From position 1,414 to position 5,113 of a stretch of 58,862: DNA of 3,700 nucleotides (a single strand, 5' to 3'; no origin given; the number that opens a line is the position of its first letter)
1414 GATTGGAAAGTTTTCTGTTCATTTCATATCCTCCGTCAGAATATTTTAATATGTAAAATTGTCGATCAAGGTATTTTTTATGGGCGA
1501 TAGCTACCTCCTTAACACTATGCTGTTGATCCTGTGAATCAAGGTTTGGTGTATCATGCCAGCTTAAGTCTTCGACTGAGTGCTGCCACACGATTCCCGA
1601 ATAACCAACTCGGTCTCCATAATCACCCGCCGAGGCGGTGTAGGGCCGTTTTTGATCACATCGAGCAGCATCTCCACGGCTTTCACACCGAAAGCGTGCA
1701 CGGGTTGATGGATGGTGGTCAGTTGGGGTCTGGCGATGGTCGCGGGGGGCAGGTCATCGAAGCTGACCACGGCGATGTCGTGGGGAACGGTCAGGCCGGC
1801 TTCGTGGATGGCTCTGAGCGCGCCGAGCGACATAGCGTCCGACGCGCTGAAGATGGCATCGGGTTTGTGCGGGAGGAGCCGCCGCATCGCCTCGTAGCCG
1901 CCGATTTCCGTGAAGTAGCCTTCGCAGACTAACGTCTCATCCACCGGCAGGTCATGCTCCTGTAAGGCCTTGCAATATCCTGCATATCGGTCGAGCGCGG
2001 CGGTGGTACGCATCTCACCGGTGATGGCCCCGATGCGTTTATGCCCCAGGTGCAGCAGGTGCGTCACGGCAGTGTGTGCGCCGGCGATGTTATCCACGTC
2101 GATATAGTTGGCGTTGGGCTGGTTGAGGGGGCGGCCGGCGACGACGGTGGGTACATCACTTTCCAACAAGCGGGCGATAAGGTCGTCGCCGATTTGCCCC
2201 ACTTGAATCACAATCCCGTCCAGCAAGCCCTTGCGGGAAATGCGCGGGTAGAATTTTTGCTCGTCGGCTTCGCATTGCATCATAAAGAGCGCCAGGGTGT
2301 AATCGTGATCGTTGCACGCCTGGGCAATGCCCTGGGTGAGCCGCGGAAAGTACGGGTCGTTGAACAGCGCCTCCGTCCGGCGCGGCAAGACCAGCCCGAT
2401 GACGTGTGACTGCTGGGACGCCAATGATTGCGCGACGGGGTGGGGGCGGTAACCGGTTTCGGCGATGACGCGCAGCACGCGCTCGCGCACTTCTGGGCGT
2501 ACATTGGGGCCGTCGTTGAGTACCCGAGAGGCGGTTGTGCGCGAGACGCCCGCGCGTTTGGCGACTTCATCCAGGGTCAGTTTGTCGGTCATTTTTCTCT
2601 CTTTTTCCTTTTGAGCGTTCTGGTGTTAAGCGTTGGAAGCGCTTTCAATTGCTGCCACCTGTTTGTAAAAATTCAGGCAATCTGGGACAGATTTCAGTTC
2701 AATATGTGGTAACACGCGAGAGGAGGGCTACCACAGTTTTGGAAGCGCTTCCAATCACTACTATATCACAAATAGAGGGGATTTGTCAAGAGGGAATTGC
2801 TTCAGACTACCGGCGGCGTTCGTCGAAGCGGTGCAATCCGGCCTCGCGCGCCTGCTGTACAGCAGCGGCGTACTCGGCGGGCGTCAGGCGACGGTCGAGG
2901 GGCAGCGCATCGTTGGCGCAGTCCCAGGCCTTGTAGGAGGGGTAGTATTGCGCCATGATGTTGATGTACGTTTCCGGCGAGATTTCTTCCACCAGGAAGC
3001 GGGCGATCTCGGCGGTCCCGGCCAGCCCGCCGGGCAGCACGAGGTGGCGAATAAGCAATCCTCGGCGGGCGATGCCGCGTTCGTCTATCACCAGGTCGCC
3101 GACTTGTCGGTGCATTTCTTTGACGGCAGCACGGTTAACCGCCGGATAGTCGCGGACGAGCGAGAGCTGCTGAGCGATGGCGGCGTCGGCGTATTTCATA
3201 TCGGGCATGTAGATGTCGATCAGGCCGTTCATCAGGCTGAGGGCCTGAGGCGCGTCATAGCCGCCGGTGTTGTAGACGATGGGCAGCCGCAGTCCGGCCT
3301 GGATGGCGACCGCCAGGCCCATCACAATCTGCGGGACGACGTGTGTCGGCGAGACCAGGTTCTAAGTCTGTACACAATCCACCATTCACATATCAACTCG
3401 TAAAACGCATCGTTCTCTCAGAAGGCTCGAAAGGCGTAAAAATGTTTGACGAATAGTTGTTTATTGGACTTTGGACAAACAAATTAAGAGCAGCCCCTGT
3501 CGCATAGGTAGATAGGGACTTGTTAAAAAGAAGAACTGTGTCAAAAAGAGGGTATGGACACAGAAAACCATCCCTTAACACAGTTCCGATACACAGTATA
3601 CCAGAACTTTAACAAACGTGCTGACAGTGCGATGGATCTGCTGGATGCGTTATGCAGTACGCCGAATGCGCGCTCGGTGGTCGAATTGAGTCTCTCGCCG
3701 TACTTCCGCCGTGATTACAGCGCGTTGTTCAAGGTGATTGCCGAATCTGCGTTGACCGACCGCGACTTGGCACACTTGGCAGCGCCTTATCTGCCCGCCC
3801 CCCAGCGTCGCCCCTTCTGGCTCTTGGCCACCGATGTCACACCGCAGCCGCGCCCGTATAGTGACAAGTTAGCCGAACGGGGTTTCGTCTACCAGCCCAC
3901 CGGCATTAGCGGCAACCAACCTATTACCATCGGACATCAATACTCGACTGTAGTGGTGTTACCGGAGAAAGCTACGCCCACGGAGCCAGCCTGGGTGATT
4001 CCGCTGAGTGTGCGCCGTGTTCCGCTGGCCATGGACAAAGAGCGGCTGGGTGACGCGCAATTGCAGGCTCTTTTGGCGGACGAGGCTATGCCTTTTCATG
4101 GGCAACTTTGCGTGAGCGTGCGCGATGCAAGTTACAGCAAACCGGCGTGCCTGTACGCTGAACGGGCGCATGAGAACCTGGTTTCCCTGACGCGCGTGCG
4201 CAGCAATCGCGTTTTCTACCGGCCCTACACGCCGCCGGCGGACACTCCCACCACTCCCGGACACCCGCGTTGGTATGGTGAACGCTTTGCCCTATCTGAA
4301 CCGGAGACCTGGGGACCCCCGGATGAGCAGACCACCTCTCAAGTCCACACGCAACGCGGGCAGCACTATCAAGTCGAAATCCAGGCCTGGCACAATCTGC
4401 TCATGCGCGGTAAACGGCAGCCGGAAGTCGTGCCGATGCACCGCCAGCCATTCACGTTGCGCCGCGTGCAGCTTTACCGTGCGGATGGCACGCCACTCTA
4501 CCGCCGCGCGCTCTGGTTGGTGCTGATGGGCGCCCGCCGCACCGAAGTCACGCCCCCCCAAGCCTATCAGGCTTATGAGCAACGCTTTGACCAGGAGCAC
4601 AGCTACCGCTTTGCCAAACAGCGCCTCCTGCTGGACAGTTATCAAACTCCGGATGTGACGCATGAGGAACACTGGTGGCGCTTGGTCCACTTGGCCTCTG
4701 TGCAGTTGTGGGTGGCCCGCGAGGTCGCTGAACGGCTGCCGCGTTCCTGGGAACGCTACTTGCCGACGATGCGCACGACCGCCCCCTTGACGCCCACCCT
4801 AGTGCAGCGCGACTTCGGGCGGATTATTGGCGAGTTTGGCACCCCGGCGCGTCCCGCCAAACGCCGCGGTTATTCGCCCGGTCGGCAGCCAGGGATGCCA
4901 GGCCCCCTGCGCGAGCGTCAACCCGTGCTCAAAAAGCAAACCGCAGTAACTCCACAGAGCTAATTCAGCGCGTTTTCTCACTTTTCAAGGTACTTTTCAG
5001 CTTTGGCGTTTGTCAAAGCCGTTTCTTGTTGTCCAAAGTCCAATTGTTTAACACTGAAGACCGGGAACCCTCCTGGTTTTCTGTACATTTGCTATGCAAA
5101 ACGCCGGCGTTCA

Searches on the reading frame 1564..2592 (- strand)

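Call 89: search_protein_families(library=pfam, proteins=[window:1564-2592:-], max_evalue=0.0001)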
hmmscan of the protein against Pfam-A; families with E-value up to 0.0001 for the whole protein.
window:1564-2592:- (342 aa): 4 families
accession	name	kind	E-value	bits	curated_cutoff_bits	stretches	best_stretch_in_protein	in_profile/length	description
PF13377.12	Peripla_BP_3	-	3.1e-40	138.4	26.5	1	176-335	1-167/167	Periplasmic binding protein-like domain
PF00532.27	Peripla_BP_1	-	1.9e-27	96.9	22.2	1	63-331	2-279/281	Periplasmic binding proteins and sugar binding domain of LacI family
PF00356.27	LacI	-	2.3e-16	59.7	27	1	6-50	1-45/46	Bacterial regulatory proteins, lacI family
PF13407.12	Peripla_BP_4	-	3.1e-14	53.6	35.1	1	78-314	9-255/258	Periplasmic binding protein domain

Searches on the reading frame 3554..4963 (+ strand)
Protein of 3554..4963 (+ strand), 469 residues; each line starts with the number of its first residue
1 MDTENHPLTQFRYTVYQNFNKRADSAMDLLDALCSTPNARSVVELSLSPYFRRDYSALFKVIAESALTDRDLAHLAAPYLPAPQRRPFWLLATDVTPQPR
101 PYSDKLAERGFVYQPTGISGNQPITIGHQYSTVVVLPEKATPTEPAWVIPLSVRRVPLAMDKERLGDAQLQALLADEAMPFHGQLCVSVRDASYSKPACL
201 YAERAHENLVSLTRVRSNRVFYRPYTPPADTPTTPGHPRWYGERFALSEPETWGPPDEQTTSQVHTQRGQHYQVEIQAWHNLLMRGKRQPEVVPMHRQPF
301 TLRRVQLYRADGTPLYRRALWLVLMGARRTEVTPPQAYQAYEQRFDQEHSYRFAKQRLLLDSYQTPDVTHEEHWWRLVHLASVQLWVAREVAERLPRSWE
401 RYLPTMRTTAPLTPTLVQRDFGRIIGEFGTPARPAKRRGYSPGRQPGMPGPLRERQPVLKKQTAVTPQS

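Call 89: search_protein_families(library=pfam, proteins=[window:3554-4963:+], max_evalue=0.0001)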
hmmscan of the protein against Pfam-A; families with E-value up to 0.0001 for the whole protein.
window:3554-4963:+ (469 aa): 1 family
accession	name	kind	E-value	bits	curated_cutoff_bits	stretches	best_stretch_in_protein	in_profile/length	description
PF13546.12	DDE_5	-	4.7e-25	89.1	27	1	15-268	2-262/272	DDE superfamily endonuclease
